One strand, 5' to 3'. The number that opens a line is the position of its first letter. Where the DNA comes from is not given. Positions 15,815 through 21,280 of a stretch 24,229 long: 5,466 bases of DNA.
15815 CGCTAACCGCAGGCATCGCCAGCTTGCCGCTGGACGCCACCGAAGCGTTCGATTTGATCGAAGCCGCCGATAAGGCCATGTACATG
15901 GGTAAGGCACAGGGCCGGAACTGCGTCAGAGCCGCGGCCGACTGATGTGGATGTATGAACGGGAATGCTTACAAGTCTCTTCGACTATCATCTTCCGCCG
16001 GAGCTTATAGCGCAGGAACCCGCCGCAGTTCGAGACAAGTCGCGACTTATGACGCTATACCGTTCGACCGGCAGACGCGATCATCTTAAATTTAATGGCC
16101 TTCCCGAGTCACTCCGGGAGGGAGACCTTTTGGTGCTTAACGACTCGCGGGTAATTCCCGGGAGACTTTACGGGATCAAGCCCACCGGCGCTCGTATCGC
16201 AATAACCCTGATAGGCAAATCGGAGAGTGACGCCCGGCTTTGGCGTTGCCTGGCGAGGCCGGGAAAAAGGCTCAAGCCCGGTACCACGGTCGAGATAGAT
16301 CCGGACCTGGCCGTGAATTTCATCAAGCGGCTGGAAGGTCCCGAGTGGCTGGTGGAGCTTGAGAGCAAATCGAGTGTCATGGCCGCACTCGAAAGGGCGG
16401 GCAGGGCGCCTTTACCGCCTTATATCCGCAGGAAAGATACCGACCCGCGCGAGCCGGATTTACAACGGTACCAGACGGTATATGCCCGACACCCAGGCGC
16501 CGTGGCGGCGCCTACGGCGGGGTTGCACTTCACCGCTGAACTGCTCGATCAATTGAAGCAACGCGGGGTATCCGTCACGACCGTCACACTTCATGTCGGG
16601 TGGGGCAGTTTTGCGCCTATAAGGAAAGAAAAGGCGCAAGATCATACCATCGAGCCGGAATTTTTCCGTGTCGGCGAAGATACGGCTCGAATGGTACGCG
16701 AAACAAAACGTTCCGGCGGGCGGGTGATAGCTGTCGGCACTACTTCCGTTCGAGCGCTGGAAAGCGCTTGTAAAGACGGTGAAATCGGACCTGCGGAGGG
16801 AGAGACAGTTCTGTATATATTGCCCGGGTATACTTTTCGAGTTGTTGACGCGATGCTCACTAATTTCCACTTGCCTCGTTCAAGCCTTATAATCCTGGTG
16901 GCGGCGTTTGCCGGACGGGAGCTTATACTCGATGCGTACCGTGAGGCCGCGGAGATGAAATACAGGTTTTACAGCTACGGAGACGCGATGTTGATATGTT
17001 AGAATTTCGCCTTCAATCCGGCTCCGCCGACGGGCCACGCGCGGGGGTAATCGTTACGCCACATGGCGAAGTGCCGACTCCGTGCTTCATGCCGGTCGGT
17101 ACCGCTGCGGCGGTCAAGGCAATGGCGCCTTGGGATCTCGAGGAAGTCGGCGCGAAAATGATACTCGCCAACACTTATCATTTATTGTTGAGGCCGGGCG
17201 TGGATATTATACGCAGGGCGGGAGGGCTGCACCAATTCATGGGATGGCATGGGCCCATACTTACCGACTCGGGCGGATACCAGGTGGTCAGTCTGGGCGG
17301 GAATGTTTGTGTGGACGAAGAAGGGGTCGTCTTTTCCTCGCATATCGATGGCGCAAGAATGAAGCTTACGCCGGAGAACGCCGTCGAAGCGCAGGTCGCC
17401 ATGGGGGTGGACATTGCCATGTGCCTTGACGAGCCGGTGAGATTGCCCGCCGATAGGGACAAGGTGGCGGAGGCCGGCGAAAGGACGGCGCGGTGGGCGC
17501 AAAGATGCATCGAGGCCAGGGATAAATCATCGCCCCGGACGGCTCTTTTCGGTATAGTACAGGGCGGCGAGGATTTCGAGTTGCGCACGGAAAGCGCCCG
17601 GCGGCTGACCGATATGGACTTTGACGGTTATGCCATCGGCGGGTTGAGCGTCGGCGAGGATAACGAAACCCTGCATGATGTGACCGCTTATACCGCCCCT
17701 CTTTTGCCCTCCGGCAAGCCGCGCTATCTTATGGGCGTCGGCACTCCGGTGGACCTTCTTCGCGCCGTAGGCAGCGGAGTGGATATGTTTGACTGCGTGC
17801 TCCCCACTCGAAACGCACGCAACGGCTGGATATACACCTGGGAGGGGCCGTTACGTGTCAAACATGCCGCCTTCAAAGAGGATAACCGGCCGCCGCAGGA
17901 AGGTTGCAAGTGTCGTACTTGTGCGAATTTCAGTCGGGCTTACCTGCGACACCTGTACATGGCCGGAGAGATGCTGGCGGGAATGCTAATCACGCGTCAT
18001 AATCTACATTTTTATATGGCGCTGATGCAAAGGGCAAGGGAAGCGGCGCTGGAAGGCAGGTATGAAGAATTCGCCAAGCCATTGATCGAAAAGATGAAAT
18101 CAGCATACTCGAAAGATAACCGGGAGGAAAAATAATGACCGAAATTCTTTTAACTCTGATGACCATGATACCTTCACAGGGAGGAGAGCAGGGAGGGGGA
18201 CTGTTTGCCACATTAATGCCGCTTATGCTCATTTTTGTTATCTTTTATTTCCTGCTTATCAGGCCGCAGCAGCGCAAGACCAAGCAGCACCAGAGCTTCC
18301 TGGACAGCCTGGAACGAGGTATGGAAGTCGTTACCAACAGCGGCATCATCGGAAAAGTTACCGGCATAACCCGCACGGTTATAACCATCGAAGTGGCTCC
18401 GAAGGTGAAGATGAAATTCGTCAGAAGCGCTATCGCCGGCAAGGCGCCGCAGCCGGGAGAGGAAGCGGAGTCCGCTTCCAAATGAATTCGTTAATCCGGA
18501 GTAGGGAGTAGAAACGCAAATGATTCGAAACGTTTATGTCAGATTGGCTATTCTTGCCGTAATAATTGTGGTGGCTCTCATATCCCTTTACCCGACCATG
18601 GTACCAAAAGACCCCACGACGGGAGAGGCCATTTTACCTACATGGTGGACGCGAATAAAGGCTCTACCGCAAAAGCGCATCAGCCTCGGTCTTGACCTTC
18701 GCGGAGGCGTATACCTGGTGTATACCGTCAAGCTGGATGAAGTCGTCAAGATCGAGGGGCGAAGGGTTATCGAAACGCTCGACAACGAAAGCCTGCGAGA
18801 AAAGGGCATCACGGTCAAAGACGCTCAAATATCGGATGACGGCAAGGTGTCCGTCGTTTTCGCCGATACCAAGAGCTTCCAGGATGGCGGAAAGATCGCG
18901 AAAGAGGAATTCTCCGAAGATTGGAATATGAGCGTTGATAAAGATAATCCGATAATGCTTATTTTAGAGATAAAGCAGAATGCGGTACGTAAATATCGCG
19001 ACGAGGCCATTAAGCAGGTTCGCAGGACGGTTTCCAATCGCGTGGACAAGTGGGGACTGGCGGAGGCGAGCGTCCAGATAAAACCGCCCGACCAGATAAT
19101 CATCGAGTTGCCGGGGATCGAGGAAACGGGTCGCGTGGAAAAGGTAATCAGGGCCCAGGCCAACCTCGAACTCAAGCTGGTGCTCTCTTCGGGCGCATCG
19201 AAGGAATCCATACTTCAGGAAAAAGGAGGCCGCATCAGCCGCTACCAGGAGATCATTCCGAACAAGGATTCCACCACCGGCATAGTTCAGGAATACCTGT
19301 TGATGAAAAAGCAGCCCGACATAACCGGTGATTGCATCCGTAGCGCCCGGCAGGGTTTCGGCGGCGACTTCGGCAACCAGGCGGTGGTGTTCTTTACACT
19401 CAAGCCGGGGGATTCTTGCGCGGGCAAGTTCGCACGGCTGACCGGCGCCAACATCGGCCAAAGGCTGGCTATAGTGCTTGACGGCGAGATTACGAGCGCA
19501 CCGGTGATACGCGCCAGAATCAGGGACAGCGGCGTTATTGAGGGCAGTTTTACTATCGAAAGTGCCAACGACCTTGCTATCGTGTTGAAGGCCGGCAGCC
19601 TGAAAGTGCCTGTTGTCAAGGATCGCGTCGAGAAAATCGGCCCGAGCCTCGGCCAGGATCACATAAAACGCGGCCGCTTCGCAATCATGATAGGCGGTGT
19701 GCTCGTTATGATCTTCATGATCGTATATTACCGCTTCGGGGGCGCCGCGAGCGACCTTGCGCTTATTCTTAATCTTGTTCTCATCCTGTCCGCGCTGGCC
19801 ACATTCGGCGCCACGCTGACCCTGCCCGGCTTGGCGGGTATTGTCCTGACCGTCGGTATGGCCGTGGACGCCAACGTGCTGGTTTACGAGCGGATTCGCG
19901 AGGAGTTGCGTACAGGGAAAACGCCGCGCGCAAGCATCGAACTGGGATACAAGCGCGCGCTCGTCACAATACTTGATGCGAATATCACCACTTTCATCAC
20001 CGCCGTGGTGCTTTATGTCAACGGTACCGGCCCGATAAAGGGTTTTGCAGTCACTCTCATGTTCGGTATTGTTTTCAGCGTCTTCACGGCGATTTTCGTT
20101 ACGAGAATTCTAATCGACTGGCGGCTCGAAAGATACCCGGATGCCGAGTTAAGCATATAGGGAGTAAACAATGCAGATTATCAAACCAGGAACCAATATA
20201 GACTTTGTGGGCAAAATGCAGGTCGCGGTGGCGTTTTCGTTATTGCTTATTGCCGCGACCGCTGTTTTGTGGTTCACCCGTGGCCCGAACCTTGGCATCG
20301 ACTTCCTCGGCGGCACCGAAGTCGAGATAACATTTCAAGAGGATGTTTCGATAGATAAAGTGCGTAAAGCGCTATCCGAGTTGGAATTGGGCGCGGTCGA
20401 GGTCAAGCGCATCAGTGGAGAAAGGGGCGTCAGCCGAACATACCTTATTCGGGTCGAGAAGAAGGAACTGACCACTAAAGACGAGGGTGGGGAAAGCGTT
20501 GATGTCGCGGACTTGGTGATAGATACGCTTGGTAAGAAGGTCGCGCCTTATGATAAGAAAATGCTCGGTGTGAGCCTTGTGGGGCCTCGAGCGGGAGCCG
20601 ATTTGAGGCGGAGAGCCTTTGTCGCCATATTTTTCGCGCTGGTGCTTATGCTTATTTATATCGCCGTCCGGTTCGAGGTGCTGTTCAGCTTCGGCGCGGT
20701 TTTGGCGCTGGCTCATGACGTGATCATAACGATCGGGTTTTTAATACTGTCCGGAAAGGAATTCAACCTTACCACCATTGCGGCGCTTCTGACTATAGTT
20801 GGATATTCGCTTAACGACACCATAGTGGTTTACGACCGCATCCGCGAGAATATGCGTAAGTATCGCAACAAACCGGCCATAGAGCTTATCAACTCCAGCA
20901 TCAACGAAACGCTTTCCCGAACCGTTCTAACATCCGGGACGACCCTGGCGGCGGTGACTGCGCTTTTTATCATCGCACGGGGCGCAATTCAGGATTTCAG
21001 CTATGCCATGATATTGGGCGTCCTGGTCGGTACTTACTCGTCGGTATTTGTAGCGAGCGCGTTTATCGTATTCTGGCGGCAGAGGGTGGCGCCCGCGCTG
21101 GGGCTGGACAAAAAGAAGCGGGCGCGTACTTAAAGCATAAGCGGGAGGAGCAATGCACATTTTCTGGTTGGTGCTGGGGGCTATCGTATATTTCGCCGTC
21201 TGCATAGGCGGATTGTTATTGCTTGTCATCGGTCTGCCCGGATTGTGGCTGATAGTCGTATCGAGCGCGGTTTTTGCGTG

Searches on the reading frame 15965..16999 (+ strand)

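Call 70: search_protein_families(library=pfam, proteins=[window:15965-16999:+], max_evalue=0.00001)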
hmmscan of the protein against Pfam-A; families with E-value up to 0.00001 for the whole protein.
window:15965-16999:+ (345 aa): 1 family
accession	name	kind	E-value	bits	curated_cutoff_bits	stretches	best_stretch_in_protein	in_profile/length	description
PF02547.20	Queuosine_synth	-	1.7e-124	415.6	25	1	4-344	2-322/322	Queuosine biosynthesis protein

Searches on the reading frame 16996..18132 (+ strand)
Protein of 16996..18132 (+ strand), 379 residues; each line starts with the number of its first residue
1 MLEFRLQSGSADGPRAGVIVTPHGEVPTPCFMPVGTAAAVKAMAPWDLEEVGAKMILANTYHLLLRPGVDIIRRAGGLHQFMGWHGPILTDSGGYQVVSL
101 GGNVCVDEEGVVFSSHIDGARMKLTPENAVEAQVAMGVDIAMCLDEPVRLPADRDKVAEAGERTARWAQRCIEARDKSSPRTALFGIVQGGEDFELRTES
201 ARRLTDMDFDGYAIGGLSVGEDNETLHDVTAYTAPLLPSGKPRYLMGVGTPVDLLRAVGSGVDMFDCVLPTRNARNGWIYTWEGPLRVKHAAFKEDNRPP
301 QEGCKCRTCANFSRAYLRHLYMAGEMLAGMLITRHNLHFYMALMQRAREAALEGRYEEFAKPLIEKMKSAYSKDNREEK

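Call 70: search_protein_families(library=pfam, proteins=[window:16996-18132:+], max_evalue=0.00001)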
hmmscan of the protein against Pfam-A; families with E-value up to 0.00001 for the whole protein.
window:16996-18132:+ (379 aa): 1 family
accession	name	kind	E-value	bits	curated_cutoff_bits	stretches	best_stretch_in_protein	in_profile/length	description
PF01702.25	TGT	-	1.7e-147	491.6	26.3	1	13-368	2-356/357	Queuine tRNA-ribosyltransferase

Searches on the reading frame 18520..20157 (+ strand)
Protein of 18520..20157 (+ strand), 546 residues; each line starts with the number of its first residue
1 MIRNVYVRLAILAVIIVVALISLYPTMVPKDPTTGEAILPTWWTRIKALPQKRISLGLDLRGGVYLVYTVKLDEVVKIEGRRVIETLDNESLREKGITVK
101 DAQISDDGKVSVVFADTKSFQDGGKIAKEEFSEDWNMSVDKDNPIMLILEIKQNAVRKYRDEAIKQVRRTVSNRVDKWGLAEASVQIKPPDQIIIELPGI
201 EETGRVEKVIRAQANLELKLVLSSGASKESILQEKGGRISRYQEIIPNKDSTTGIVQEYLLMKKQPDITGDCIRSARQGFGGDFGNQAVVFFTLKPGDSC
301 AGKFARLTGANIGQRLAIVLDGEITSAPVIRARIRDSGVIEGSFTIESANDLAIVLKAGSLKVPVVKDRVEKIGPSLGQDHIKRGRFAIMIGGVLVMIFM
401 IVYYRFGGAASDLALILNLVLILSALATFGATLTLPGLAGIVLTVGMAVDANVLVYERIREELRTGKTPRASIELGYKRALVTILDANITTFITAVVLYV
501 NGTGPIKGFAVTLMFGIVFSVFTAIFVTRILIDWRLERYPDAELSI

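Call 70: search_protein_families(library=pfam, proteins=[window:18520-20157:+], max_evalue=0.00001)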
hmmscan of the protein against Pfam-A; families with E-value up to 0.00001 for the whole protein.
window:18520-20157:+ (546 aa): 5 families
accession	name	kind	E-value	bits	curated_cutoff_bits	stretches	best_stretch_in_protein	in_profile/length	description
PF22599.2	SecDF_P1_head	-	4.1e-27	94.8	27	1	257-363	10-114/114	SecDF, P1 head subdomain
PF02355.23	SecD_SecF_C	-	3.1e-22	79.4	20.5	1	366-532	14-183/189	Protein export membrane protein SecD/SecF, C-terminal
PF21760.3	SecD_1st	-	3e-16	59.1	27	1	164-221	1-58/60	Protein translocase subunit SecDF, P1 domain, N-terminal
PF00873.25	ACR_tran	-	4.2e-07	28.5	28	1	383-531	331-485/1021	AcrB/AcrD/AcrF family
PF03176.21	MMPL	-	3.8e-06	26.5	20.5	1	409-525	177-292/333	MMPL family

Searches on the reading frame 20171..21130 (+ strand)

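Call 70: search_protein_families(library=pfam, proteins=[window:20171-21130:+], max_evalue=0.00001)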
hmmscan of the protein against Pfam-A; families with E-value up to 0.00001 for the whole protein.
window:20171-21130:+ (320 aa): 2 families
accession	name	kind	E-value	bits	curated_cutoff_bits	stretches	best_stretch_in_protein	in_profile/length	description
PF02355.23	SecD_SecF_C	-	1.6e-66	223.7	20.5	1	120-304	5-188/189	Protein export membrane protein SecD/SecF, C-terminal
PF07549.19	Sec_GG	-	4.7e-09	35.9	20.3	1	32-59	1-28/28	SecD/SecF GG Motif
